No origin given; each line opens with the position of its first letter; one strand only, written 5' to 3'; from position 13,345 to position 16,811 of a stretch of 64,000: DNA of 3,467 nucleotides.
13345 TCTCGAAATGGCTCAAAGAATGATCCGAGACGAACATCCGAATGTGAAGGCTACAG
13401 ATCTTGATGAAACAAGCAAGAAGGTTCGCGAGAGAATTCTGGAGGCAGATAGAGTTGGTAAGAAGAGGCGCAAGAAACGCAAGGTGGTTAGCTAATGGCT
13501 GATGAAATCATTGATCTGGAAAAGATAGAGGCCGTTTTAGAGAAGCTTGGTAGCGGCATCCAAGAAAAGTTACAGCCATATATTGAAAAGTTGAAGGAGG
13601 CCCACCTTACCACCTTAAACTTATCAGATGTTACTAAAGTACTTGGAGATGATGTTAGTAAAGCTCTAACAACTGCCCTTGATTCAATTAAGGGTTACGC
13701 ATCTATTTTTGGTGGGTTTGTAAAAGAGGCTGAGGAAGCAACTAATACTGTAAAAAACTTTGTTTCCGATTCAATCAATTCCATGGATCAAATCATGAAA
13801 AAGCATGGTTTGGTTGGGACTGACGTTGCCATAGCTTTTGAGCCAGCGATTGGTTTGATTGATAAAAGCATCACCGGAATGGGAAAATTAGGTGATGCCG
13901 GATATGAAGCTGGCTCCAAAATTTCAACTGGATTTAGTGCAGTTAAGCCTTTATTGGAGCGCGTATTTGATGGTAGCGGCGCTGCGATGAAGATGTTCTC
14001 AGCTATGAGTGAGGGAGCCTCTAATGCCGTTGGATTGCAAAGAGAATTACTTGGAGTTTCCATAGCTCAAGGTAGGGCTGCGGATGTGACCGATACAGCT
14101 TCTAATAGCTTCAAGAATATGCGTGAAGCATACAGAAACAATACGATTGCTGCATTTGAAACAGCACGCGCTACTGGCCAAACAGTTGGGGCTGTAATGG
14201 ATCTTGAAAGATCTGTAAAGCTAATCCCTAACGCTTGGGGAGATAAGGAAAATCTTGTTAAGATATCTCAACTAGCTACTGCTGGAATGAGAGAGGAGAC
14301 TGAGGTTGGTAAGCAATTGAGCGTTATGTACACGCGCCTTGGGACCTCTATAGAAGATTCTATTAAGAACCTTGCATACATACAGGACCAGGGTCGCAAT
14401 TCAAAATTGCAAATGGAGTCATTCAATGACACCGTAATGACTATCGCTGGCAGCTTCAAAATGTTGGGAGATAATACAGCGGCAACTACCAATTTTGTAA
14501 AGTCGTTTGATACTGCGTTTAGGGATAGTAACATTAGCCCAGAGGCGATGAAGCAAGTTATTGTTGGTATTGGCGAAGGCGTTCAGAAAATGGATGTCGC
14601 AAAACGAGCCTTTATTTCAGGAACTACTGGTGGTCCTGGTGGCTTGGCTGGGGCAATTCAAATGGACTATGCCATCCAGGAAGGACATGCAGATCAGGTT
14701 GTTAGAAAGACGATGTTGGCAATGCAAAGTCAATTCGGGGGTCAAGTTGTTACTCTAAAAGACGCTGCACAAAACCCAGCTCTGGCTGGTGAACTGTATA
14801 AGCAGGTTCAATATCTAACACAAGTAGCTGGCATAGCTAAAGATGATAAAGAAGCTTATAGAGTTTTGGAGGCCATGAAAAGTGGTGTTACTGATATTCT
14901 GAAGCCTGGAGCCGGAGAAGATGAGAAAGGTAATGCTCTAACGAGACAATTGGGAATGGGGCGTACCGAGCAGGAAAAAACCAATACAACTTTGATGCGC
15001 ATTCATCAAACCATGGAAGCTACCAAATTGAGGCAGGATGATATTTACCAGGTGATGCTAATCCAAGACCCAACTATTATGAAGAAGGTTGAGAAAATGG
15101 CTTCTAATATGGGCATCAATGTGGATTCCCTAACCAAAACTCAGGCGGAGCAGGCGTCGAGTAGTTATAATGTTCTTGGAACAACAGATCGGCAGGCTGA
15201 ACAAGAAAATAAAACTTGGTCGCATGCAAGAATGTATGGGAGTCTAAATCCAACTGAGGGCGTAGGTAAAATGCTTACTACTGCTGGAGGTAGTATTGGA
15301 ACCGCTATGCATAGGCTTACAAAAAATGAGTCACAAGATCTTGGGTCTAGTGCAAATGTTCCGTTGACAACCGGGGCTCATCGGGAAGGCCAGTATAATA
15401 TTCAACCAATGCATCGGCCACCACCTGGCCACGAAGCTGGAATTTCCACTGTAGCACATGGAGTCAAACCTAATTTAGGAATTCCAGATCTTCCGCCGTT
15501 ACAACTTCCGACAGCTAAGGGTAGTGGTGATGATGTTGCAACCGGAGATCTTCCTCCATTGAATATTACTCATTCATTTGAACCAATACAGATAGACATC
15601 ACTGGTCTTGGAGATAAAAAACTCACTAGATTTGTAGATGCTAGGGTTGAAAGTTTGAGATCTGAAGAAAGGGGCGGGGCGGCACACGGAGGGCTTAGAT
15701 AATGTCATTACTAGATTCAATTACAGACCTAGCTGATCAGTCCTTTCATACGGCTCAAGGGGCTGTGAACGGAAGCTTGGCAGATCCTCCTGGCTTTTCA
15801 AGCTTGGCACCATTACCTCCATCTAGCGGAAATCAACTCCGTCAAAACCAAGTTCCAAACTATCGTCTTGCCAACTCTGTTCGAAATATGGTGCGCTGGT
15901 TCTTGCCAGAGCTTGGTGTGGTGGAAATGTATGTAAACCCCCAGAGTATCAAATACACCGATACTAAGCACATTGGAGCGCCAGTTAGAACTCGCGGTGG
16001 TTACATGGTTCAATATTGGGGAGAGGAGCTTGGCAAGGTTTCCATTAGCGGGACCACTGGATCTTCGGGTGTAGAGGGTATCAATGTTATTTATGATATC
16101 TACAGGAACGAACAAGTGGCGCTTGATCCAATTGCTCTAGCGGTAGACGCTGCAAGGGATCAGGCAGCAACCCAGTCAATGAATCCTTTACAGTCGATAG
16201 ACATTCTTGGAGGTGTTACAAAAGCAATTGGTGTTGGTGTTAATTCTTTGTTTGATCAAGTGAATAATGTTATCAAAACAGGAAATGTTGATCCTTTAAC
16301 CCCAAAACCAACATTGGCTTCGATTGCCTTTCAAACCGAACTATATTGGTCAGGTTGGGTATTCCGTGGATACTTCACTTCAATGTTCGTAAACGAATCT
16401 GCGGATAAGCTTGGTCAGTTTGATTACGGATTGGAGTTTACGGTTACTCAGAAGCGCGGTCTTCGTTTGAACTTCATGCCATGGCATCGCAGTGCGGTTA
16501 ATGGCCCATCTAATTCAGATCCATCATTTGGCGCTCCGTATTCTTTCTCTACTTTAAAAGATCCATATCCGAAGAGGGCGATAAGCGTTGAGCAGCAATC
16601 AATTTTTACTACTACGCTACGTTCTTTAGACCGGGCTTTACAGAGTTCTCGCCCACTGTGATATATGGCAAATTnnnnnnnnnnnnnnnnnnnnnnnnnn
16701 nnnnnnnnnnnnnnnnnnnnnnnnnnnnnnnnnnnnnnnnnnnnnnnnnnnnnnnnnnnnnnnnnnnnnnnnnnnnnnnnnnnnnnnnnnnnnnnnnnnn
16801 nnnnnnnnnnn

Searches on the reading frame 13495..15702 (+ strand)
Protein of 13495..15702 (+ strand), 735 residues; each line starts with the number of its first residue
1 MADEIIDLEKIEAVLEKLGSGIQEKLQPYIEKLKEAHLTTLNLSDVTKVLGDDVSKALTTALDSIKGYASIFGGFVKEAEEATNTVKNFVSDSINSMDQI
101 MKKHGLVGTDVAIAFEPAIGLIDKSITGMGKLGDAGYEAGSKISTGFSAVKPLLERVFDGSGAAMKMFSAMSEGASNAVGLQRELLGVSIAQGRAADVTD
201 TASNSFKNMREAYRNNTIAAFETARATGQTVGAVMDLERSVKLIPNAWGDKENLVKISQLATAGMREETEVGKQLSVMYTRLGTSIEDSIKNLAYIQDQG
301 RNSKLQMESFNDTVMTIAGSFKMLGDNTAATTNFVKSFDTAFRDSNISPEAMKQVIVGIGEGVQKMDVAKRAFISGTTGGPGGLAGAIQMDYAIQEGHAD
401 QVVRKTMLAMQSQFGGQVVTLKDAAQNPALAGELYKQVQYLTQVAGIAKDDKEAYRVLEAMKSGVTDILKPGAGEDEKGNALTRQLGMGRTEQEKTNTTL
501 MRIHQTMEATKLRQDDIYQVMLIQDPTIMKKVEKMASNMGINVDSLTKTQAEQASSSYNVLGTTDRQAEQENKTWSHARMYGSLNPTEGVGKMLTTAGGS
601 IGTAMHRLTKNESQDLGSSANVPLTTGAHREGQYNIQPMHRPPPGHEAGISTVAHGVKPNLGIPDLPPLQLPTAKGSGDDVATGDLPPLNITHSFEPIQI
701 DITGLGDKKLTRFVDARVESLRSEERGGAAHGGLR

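Call 5: search_protein_families(library=pfam, proteins=[window:13495-15702:+], max_evalue=0.01)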
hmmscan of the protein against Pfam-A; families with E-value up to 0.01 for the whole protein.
window:13495-15702:+ (735 aa): 1 family
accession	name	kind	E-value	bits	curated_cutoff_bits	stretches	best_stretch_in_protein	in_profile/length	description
PF20155.4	TMP_3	-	0.0033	17.6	41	1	280-369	18-107/192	Tape measure protein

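Call 6: search_protein_families(library=phrogs, proteins=[window:13495-15702:+], max_evalue=0.01)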
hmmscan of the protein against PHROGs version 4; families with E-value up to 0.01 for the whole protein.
window:13495-15702:+ (735 aa): 1 family
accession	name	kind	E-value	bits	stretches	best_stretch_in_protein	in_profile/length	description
phrog_10568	-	unknown function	0.009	16.8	0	227-333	32-134/192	-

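Call 102: search_protein_families(library=ncbifam, proteins=[window:13495-15699:+], max_evalue=0.05)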
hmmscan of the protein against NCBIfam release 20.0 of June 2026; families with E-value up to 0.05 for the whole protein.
window:13495-15699:+ (735 aa): 0 families

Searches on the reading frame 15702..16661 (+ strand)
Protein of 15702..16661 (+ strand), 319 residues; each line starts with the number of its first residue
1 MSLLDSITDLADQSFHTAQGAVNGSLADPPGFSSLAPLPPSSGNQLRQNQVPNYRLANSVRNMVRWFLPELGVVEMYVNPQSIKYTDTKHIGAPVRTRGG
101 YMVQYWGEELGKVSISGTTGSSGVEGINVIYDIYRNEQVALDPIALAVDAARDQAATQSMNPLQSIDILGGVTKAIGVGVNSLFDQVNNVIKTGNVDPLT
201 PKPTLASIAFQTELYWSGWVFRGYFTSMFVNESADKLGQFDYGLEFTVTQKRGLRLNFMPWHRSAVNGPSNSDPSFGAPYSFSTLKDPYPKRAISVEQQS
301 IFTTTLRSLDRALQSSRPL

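Call 5: search_protein_families(library=pfam, proteins=[window:15702-16661:+], max_evalue=0.01)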
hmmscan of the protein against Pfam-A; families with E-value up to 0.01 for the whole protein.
window:15702-16661:+ (319 aa): 0 families

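Call 6: search_protein_families(library=phrogs, proteins=[window:15702-16661:+], max_evalue=0.01)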
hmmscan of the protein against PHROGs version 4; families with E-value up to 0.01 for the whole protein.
window:15702-16661:+ (319 aa): 1 family
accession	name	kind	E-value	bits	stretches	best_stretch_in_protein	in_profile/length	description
phrog_1011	-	head and packaging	0.0028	18.4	1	74-120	28-73/361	virion structural protein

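Call 31: search_solved_structures(query=window:15702-16658:+, max_evalue=1)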
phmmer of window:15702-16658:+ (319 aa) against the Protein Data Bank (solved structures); distinct sequences matched with E-value up to 1: 11.
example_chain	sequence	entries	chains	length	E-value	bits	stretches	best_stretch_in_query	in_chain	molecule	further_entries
1dhs_A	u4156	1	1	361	0.075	15.6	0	43-144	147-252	DEOXYHYPUSINE SYNTHASE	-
1rlz_A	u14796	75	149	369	0.08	15.5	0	43-144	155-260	Deoxyhypusine synthase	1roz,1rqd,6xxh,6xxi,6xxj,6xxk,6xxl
8pvu_A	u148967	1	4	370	0.08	15.5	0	43-144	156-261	Deoxyhypusine synthase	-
8r3u_AAA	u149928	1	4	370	0.08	15.5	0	43-144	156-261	Deoxyhypusine synthase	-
9id2_A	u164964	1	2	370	0.08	15.5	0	43-144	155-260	Deoxyhypusine synthase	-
8a0e_A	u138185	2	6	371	0.081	15.5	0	43-144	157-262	Deoxyhypusine synthase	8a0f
8a0g_A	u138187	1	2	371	0.081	15.5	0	43-144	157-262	Deoxyhypusine synthase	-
6p4v_A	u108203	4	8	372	0.081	15.4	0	43-144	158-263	Deoxyhypusine synthase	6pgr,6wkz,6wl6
9iex_B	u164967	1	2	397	0.096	15.2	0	43-144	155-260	Deoxyhypusine synthase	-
9iex_A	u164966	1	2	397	0.1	15.1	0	43-144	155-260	Deoxyhypusine synthase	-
7a6s_A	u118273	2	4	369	0.12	14.8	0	59-144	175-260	Deoxyhypusine synthase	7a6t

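Call 88: search_solved_structures(query=A6, max_evalue=1)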
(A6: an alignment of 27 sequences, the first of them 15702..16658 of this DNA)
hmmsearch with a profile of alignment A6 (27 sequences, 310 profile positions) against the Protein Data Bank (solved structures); distinct sequences matched with E-value up to 1: 1.
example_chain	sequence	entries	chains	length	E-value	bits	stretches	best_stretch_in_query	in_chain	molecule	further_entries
9euf_M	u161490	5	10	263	0.18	14.3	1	76-120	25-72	Putative baseplate component | ORF59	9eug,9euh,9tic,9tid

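Call 89: search_protein_families(library=phrogs, alignment_id=A6, max_evalue=0.01)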
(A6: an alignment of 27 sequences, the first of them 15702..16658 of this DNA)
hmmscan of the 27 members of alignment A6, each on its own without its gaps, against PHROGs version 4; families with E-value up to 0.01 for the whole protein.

A. member 1, window:15702-16658:+ (319 aa): 1 family
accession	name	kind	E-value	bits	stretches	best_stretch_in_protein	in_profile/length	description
phrog_1011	-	head and packaging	0.0028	18.4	1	74-120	28-73/361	virion structural protein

B. families by the number of members that match (of 27 scanned): 3 families
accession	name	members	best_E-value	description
phrog_1011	-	25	2e-06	virion structural protein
phrog_2786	-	2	0.00034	-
phrog_973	-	1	0.0044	tail length tape measure protein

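Call 102: search_protein_families(library=ncbifam, proteins=[window:15702-16658:+], max_evalue=0.05)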
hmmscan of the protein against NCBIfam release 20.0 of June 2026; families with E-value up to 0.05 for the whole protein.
window:15702-16658:+ (319 aa): 0 families
